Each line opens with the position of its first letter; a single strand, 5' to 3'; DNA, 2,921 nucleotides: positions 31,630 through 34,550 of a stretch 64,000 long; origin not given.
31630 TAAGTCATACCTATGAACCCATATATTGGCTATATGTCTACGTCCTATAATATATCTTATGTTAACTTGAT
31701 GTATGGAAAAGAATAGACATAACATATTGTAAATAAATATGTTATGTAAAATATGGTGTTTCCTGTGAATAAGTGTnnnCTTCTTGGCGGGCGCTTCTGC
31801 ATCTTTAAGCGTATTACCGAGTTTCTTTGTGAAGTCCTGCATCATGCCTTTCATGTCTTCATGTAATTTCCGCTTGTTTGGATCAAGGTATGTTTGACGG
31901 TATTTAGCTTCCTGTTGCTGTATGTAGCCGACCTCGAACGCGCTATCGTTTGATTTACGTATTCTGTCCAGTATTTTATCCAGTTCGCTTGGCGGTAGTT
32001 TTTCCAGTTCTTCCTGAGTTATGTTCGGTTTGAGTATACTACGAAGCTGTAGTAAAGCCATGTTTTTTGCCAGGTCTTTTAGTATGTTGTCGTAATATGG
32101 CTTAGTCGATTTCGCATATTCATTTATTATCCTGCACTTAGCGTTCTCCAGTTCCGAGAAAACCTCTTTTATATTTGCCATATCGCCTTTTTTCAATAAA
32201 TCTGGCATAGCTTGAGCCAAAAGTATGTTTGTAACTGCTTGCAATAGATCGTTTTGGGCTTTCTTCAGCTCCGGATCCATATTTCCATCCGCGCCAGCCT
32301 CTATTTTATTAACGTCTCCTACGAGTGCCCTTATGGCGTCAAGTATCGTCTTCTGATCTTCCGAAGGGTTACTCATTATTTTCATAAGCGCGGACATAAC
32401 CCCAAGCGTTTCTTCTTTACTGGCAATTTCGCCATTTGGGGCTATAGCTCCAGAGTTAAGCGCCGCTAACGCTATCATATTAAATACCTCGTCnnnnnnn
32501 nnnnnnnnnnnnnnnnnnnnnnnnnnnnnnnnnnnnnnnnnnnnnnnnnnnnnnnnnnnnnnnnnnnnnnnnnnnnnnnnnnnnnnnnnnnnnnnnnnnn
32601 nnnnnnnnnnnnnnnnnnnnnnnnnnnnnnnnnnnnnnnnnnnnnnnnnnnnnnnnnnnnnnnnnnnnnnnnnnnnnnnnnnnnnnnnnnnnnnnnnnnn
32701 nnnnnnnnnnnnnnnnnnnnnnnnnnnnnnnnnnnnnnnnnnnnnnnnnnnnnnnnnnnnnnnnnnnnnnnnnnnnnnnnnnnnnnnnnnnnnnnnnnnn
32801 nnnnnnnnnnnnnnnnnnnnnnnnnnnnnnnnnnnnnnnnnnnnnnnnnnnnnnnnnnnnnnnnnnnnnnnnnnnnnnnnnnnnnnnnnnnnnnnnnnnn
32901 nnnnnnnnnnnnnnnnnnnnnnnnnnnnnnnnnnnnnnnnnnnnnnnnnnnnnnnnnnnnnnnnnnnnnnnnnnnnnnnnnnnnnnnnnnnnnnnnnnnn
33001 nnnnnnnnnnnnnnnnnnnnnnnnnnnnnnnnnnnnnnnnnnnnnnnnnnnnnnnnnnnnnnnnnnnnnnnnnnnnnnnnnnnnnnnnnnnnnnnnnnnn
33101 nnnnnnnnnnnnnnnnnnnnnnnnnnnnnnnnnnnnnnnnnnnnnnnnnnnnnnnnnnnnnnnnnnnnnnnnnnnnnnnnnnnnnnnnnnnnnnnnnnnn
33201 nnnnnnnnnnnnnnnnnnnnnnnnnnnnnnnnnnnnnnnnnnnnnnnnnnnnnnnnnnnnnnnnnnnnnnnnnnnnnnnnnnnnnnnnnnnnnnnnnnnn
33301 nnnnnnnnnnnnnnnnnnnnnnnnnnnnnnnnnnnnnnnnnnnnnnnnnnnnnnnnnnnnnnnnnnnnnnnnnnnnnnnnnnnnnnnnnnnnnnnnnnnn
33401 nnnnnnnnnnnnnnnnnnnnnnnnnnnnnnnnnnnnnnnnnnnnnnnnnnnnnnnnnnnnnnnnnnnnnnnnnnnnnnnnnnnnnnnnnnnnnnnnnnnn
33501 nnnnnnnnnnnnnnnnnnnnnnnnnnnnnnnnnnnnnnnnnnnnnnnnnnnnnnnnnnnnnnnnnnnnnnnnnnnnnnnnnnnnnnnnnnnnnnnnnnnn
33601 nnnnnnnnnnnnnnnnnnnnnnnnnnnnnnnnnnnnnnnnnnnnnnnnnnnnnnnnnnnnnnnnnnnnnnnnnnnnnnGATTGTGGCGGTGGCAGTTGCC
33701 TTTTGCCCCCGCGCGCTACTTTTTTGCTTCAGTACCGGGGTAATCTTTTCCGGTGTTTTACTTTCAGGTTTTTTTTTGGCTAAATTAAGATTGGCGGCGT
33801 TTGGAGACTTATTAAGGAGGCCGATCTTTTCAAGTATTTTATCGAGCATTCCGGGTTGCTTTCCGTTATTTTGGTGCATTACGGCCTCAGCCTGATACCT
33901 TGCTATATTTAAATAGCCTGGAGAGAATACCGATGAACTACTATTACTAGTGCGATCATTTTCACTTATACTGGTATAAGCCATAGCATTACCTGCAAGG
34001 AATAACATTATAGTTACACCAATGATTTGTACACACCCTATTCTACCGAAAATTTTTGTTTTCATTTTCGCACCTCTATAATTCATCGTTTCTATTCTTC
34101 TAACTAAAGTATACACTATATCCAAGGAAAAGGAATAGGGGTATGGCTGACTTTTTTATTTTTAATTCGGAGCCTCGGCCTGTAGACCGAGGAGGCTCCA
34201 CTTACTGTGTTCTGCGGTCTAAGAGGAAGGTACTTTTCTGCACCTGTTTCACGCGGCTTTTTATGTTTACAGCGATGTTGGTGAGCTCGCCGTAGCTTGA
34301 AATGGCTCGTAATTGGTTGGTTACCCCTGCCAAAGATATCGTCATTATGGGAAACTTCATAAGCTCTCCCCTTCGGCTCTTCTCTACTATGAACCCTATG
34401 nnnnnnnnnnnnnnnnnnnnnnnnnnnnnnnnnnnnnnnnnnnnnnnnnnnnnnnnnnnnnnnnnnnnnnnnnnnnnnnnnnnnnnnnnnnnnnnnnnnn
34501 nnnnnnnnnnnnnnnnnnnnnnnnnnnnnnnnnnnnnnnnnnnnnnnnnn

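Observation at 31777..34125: Low-GC secreted Tyr/Gly/Ser-rich 782-aa protein directly downstream of a variant GGDEF sensor: candidate c-di-GMP-linked adhesin module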

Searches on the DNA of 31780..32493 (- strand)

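Call 75: search_rna_families(sources=[L008, L012, L014, L018, L026, L028, L030, L017, L009, L011, L022, L007], threshold=gathering, show_alignments=3)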
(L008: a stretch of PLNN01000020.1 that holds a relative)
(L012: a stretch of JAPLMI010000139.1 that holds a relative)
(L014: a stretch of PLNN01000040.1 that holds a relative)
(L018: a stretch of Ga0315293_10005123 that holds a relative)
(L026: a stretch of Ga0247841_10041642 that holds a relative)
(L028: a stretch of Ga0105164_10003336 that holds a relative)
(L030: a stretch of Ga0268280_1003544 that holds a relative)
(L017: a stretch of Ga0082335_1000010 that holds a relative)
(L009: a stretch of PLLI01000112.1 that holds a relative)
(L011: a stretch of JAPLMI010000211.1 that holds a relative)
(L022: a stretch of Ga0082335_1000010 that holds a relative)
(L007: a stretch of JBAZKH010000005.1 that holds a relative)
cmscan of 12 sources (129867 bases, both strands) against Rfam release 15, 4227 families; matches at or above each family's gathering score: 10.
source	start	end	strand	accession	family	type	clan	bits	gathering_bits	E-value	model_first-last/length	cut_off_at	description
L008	4375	4466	+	RF01051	c-di-GMP-I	Cis-reg; riboswitch;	CL00126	71.6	35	9.1e-12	1-87/87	no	c-di-GMP-I riboswitch aptamer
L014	4311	4411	+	RF01051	c-di-GMP-I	Cis-reg; riboswitch;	CL00126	69.8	35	2.6e-11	1-87/87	no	c-di-GMP-I riboswitch aptamer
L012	2362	2462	+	RF01051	c-di-GMP-I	Cis-reg; riboswitch;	CL00126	68.2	35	6.2e-11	1-87/87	no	c-di-GMP-I riboswitch aptamer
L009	13014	13087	+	RF00005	tRNA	Gene; tRNA;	CL00001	64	29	2.9e-11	1-71/71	no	tRNA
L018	9688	9762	+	RF00005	tRNA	Gene; tRNA;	CL00001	63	29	5.3e-11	1-71/71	no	tRNA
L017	10914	10988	+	RF00005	tRNA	Gene; tRNA;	CL00001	63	29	5.3e-11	1-71/71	no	tRNA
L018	229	338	+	RF01051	c-di-GMP-I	Cis-reg; riboswitch;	CL00126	62.5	35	1.5e-09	1-87/87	no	c-di-GMP-I riboswitch aptamer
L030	3728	3828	+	RF01051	c-di-GMP-I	Cis-reg; riboswitch;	CL00126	61.7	35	2.5e-09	1-87/87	no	c-di-GMP-I riboswitch aptamer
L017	4720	4829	+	RF01051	c-di-GMP-I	Cis-reg; riboswitch;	CL00126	61.5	35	2.7e-09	1-87/87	no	c-di-GMP-I riboswitch aptamer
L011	4135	4280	+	RF01051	c-di-GMP-I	Cis-reg; riboswitch;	CL00126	42.1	35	0.00015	1-87/87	no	c-di-GMP-I riboswitch aptamer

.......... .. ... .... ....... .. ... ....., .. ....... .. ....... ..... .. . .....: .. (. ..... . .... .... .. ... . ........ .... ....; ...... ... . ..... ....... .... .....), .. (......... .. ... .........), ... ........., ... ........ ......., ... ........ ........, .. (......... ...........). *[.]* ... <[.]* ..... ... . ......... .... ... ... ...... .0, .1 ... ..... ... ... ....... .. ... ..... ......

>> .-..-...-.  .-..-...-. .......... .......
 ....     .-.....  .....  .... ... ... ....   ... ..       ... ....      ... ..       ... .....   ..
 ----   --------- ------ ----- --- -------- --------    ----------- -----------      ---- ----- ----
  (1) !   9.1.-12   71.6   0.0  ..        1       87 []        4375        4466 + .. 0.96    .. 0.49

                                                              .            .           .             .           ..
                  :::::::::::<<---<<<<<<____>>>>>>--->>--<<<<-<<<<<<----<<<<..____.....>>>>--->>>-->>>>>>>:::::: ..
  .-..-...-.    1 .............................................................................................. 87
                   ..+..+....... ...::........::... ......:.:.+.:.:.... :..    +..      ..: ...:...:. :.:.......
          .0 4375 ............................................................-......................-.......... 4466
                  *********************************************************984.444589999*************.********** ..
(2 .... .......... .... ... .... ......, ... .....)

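Call 78: search_rna_families(sources=[L028, L026, L022, L002, L010, L016, L019], threshold=evalue, max_evalue=0.05)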
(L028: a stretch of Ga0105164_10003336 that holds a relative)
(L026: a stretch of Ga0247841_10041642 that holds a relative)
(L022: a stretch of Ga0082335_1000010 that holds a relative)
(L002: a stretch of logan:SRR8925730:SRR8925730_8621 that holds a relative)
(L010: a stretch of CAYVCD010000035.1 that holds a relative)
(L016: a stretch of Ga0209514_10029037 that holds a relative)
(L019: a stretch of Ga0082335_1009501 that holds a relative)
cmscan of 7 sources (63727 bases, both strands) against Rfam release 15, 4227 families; matches with E-value up to 0.05: 2.
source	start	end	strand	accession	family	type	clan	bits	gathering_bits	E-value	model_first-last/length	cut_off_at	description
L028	4287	4370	+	RF01051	c-di-GMP-I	Cis-reg; riboswitch;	CL00126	34.9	35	0.0041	1-87/87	no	c-di-GMP-I riboswitch aptamer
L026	1808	1886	+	RF01051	c-di-GMP-I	Cis-reg; riboswitch;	CL00126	33.6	35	0.0089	1-87/87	no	c-di-GMP-I riboswitch aptamer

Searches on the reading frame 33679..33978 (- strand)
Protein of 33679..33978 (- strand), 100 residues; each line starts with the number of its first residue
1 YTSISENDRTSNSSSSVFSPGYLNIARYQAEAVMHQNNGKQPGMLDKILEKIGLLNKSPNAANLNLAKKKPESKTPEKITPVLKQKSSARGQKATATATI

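Call 18: search_protein_families(library=pfam, proteins=[window:33679-33978:-], max_evalue=10)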
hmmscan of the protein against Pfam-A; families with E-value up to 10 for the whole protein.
window:33679-33978:- (100 aa): 0 families

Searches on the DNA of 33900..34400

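Call 77: search_rna_families(source=window, start=33900, end=34400, threshold=evalue, max_evalue=10, show_alignments=2)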
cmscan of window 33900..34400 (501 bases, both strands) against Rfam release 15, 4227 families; matches with E-value up to 10: 3.
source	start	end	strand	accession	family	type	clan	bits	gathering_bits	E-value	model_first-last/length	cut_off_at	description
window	34286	34334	+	RF02803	PyrR205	Gene; snRNA; snoRNA; HACA-box;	-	17.2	35.6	0.38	1-61/61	no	Pyrobaculum sRNA 205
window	34022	34150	+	RF01848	ACEA_U3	Gene; snRNA; snoRNA; CD-box;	CL00100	15.3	55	1.3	85-203/209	no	ACEA small nucleolar RNA U3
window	34237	34293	-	RF01834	fiv_FSE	Cis-reg; frameshift_element;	-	11.4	53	9.5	1-35/35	no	ribosomal frameshift site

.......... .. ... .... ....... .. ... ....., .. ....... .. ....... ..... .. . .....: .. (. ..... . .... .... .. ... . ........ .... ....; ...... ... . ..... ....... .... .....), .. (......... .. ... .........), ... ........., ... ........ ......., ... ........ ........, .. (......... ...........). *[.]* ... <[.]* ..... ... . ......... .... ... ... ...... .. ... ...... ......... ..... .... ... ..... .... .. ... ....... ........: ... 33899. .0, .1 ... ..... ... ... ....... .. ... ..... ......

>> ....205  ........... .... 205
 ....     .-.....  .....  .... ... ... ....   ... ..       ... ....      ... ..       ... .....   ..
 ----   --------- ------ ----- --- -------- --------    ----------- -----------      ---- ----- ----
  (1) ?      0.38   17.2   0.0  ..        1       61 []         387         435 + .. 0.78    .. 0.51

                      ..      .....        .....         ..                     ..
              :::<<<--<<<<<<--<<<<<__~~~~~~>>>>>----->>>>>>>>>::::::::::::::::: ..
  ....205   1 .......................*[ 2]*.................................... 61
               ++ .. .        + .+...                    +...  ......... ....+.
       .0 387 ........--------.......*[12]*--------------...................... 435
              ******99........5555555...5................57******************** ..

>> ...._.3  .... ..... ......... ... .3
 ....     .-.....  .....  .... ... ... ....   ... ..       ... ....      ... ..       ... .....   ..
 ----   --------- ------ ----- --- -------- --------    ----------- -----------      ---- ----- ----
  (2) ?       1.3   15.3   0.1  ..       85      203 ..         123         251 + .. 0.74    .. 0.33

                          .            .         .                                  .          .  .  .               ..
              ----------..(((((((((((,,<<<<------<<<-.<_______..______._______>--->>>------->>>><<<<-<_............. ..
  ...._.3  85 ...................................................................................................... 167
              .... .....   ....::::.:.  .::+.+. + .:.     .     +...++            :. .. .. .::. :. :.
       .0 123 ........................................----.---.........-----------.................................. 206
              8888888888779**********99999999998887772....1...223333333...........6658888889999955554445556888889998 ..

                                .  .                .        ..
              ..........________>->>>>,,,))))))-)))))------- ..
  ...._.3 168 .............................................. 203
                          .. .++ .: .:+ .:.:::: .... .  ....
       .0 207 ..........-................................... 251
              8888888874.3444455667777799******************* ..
